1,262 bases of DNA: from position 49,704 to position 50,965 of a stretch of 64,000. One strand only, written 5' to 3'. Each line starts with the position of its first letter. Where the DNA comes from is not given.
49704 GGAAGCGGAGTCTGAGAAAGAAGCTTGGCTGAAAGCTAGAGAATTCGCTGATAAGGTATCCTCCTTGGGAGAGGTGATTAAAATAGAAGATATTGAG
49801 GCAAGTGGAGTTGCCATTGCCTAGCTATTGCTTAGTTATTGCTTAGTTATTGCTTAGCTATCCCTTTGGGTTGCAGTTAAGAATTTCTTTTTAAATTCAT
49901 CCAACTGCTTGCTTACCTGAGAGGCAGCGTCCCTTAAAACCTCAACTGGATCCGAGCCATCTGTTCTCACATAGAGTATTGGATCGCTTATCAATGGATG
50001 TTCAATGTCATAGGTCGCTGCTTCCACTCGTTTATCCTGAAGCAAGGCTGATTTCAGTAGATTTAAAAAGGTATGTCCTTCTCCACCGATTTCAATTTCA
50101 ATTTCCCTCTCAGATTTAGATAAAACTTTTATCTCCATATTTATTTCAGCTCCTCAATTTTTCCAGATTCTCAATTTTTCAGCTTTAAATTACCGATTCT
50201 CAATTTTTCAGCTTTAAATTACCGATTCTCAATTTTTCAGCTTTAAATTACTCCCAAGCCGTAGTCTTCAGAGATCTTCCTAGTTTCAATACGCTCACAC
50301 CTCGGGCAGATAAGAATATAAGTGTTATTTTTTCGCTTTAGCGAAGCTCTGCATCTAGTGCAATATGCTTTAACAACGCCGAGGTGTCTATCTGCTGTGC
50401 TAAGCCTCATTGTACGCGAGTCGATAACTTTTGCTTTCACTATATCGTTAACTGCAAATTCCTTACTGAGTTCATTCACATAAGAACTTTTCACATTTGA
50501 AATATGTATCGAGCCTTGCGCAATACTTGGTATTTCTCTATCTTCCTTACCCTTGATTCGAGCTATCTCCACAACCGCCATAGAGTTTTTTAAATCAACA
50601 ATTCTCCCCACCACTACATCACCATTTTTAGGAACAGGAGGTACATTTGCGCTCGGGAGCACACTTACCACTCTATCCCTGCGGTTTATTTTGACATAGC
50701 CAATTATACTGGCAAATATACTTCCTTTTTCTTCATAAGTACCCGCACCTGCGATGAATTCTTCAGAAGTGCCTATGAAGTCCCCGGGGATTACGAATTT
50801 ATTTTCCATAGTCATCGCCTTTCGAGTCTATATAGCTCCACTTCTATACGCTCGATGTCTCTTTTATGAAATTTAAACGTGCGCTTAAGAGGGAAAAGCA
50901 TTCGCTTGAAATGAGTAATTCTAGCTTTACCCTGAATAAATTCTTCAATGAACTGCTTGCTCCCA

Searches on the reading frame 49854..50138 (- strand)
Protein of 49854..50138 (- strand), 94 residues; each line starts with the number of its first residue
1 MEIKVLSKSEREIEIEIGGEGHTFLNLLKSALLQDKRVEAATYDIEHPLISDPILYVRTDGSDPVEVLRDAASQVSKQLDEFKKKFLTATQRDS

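Call 42: search_protein_families(library=pfam, proteins=[window:49854-50138:-], max_evalue=0.01)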
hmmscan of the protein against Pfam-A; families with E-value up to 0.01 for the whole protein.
window:49854-50138:- (94 aa): 2 families
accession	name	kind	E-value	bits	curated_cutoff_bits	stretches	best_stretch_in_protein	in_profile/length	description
PF13656.11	RNA_pol_L_2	-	6.2e-23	80.7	27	1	12-85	1-75/75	RNA polymerase Rpb3/Rpb11 dimerisation domain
PF01193.29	RNA_pol_L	-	3.7e-06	27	24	1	15-78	2-73/74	RNA polymerase Rpb3/Rpb11 dimerisation domain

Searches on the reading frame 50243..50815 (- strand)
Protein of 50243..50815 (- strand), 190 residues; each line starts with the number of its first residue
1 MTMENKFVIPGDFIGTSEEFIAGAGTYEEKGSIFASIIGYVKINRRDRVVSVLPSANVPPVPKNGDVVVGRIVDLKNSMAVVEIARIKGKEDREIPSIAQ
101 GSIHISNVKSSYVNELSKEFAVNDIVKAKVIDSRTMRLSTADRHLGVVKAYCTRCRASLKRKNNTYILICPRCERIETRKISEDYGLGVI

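Call 26: find_encoding_contigs(protein=window:50243-50815:-, flank=2500, max_places=6)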
Protein window:50243-50815:- (190 aa): no gene with exactly this product is on record in the collection.

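Call 42: search_protein_families(library=pfam, proteins=[window:50243-50815:-], max_evalue=0.01)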
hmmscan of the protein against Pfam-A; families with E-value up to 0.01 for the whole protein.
window:50243-50815:- (190 aa): 5 families
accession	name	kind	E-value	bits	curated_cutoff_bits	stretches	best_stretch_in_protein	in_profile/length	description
PF14382.12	ECR1_N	-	5.2e-15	55.4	27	1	7-43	1-37/38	Exosome complex exonuclease RRP4 N-terminal region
PF10447.15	EXOSC1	-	2.6e-06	28.6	21.2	1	61-118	1-51/112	Exosome component EXOSC1/CSL4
PF22625.2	ECR1_N_2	-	9.1e-05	22.6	27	1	6-54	2-49/51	Exosome RNA binding protein RRP4 N-terminal domain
PF00575.29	S1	-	0.0045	17.8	22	0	99-132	28-61/74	S1 RNA binding domain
PF24685.1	OB_RRP5_4th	-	0.0046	17.4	31.5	0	97-136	35-74/92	RRP5 OB-fold domain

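Call 50: find_homologous_proteins(query=window:50243-50815:-, max_evalue=1e-30)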
Query window:50243-50815:- (190 aa): 143 proteins with E <= 1e-30 among 367 candidates; the best 120 are listed.
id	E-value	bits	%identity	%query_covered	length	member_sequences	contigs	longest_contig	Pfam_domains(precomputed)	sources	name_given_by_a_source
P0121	2.5e-116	403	100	99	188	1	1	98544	PF14382.13,PF10447.16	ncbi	ncbi:MAG: exosome complex RNA-binding protein Csl4 [Methanocellales archaeon]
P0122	4.7e-106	370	88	99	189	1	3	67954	PF14382.13,PF10447.16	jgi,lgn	jgi:exosome complex component CSL4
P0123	6.5e-106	369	89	99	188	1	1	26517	PF14382.13,PF10447.16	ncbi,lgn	-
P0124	7.1e-104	363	88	99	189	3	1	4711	PF14382.13,PF10447.16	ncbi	ncbi:MAG: exosome complex RNA-binding protein Csl4 [Halobacteria archaeon]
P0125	1.4e-95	336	80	99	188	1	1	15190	PF14382.13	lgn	-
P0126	3.4e-88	312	76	99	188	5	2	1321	PF14382.13,PF10447.16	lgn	-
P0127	1.2e-68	248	60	98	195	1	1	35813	PF14382.13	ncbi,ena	-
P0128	1.4e-68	248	60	99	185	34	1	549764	PF14382.13,PF22625.3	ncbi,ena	-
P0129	5.0e-68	246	58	97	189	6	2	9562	PF14382.13,PF10447.16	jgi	-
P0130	1.5e-67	244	57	99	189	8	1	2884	PF14382.13,PF10447.16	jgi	jgi:exosome complex component CSL4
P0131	6.5e-67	242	56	98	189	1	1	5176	PF14382.13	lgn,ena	-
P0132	7.4e-67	242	57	99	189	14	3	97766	PF14382.13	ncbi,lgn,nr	ncbi:MAG: exosome complex RNA-binding protein Csl4 [Methanocellales archaeon]|nr:exosome complex RNA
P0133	1.0e-66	242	63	97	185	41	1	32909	PF14382.13,PF22625.3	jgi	jgi:exosome complex component CSL4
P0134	1.1e-66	242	59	99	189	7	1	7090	PF14382.13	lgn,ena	-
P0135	3.0e-66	240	60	97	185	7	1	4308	PF14382.13,PF22625.3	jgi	-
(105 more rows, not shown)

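Call 51: find_encoding_contigs(protein=P0122, flank=3000, max_places=3)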
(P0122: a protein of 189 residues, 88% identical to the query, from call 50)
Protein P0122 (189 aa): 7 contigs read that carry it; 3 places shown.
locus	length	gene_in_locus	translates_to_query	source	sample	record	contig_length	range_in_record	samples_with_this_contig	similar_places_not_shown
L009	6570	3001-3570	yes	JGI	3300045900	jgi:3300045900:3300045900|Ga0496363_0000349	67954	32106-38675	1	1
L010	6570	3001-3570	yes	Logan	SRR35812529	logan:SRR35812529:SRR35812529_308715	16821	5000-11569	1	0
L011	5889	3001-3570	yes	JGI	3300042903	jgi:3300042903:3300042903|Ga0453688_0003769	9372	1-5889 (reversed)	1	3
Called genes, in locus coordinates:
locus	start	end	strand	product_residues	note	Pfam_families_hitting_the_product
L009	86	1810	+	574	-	PF02730:AFOR_N, PF01314:AFOR_C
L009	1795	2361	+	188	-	PF00596:Aldolase_II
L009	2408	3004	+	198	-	PF01170:UPF0020, PF05175:MTS, PF06325:PrmA, PF13649:Methyltransf_25, PF13847:Methyltransf_31, PF08241:Methyltransf_11 (weak)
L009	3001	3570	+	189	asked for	PF14382:ECR1_N, PF10447:EXOSC1 (weak)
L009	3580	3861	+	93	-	PF13656:RNA_pol_L_2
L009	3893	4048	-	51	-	-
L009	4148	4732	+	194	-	PF01949:Endo_dU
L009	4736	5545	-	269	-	PF00977:His_biosynth, PF05690:ThiG (faint), PF01207:Dus (weak), PF00478:IMPDH (faint), PF03060:NMO (faint), PF01180:DHO_dh (faint)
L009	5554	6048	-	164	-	PF01035:DNA_binding_1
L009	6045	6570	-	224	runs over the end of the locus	PF17884:DUF5591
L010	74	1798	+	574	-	PF02730:AFOR_N, PF01314:AFOR_C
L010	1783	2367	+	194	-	PF00596:Aldolase_II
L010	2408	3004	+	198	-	PF01170:UPF0020, PF05175:MTS, PF06325:PrmA, PF13649:Methyltransf_25, PF13847:Methyltransf_31, PF08241:Methyltransf_11 (weak)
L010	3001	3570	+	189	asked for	PF14382:ECR1_N, PF10447:EXOSC1 (weak)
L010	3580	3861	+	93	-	PF13656:RNA_pol_L_2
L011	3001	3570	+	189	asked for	PF14382:ECR1_N, PF10447:EXOSC1 (weak)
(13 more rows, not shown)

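Call 52: find_encoding_contigs(protein=P0123, flank=3000, max_places=3)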
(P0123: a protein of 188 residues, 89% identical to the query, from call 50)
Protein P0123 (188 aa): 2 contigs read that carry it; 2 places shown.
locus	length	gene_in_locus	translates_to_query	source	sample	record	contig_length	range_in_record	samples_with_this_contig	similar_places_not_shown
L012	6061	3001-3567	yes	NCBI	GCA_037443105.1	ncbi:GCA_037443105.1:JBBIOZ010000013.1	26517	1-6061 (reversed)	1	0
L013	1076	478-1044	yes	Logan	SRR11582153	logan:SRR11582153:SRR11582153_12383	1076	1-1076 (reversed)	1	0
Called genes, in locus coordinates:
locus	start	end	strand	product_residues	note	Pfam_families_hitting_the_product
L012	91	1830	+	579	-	PF02730:AFOR_N, PF01314:AFOR_C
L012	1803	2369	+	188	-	PF00596:Aldolase_II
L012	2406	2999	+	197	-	PF02475:TRM5-TYW2_MTfase (weak), PF06325:PrmA, PF01170:UPF0020 (weak), PF05175:MTS, PF13649:Methyltransf_25, PF13847:Methyltransf_31, PF08241:Methyltransf_11 (weak)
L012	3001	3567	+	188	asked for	PF14382:ECR1_N, PF10447:EXOSC1 (weak)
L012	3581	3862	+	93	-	PF13656:RNA_pol_L_2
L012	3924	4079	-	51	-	-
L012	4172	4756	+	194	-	PF01949:Endo_dU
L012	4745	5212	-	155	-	PF01035:DNA_binding_1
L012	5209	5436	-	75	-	-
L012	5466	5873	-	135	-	PF17884:DUF5591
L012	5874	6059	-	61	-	?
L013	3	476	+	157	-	?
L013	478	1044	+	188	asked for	PF14382:ECR1_N, PF10447:EXOSC1 (weak)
